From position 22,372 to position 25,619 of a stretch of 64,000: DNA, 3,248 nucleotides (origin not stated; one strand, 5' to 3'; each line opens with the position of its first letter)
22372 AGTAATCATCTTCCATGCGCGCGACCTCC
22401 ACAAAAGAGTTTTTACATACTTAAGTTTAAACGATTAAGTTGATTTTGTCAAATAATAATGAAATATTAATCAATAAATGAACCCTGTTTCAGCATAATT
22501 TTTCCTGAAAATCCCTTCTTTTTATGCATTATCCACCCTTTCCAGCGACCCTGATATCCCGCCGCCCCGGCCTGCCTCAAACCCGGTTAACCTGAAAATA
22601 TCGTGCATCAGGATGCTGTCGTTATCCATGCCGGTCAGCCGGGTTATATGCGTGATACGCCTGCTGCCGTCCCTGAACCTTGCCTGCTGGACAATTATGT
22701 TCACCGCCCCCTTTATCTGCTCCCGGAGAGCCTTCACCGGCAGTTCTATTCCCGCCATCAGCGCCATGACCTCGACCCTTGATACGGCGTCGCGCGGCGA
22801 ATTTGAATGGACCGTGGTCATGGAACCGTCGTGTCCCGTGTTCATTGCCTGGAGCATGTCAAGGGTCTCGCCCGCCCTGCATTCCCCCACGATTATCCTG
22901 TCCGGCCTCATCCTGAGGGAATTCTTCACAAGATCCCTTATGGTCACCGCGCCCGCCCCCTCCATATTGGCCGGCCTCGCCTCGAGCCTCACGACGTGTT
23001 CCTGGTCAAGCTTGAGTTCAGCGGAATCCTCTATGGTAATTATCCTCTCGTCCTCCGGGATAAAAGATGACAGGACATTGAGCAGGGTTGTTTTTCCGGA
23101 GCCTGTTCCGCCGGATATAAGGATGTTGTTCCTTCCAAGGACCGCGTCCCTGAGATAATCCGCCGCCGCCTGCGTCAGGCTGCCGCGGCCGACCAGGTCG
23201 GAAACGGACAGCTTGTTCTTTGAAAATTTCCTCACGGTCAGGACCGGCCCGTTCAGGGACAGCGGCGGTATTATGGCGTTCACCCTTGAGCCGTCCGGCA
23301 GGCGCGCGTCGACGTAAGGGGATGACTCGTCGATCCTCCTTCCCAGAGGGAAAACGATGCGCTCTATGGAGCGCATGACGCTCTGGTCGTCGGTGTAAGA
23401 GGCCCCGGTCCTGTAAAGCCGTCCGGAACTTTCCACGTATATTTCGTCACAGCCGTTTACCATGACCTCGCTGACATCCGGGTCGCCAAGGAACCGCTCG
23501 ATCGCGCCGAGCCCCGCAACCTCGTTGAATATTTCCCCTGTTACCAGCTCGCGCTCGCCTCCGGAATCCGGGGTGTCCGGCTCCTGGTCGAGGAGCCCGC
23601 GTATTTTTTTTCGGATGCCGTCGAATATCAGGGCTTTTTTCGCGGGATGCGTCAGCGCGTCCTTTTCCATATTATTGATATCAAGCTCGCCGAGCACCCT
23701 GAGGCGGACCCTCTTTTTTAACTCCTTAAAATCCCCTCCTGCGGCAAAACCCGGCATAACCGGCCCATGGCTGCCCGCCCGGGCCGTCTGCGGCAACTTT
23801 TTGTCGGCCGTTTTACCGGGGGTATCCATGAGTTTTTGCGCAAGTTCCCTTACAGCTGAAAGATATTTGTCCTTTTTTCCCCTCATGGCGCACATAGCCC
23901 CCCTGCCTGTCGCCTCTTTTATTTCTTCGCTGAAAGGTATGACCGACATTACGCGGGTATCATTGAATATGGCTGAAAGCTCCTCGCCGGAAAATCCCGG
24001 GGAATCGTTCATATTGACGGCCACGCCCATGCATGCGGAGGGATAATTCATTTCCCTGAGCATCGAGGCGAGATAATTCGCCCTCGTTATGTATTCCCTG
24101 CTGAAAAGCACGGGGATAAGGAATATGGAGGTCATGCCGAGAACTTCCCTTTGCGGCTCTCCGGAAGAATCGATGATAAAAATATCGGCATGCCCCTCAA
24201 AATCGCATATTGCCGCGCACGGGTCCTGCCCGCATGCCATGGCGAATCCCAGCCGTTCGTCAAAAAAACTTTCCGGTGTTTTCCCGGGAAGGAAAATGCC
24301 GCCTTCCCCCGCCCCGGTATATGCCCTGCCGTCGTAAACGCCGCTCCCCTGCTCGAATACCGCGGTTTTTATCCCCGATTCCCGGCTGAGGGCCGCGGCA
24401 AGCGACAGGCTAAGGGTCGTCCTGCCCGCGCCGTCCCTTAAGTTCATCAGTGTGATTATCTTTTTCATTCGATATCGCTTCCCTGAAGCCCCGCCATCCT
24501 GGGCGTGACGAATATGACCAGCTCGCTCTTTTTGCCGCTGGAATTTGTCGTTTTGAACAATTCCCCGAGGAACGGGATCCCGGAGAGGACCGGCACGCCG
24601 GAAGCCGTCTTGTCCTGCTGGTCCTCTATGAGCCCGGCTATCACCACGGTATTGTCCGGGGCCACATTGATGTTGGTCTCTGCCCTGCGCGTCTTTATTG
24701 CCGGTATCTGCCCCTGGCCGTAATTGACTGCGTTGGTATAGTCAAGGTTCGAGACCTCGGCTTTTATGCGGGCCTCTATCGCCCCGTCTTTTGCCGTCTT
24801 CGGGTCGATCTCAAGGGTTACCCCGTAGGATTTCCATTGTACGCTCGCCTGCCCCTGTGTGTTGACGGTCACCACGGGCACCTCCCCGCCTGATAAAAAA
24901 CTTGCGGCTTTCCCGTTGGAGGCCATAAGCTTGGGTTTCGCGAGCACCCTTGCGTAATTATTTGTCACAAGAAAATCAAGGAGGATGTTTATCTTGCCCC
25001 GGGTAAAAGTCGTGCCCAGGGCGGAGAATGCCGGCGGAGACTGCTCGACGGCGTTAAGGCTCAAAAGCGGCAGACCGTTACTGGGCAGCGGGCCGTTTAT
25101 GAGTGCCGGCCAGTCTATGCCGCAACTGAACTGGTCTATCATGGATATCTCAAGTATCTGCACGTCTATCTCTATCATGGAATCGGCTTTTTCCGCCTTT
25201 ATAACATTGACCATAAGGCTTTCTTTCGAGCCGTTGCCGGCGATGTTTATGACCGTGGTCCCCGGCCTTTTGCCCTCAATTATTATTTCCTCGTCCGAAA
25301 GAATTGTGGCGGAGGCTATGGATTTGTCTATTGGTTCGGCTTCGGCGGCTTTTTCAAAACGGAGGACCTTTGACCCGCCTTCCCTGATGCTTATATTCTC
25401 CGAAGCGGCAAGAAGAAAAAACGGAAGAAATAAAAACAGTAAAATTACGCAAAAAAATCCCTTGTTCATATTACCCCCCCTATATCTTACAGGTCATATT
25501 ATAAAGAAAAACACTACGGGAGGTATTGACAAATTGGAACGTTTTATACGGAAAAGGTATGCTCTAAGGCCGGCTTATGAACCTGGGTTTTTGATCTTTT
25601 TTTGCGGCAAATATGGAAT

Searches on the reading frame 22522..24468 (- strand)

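Call 92: search_protein_families(library=pfam, proteins=[window:22522-24468:-], max_evalue=0.001)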
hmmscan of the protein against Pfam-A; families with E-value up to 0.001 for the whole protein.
window:22522-24468:- (648 aa): 4 families
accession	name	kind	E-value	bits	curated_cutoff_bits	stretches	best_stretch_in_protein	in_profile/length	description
PF00437.27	T2SSE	-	1e-61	209.1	24.9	1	318-595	3-275/370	Type II/IV secretion system protein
PF13191.12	AAA_16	-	1.3e-06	29.5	32.6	1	425-483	2-60/167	AAA ATPase domain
PF01656.29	CbiA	-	2.8e-05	24.5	25.4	0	5-190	1-122/125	CobQ/CobB/MinD/ParA nucleotide binding domain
PF00005.33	ABC_tran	-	0.00013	23.1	25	1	449-488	14-52/137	ABC transporter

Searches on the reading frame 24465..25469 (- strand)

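Call 92: search_protein_families(library=pfam, proteins=[window:24465-25469:-], max_evalue=0.001)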
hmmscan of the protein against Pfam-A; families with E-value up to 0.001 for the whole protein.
window:24465-25469:- (334 aa): 2 families
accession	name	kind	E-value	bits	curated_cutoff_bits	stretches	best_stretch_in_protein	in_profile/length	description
PF00263.26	Secretin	-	4.1e-46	157.1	27.5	1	167-324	2-166/169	Bacterial type II and III secretion system protein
PF13629.12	T2SS-T3SS_pil_N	-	6.8e-06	26.1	23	1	23-85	2-67/72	Pilus formation protein N terminal region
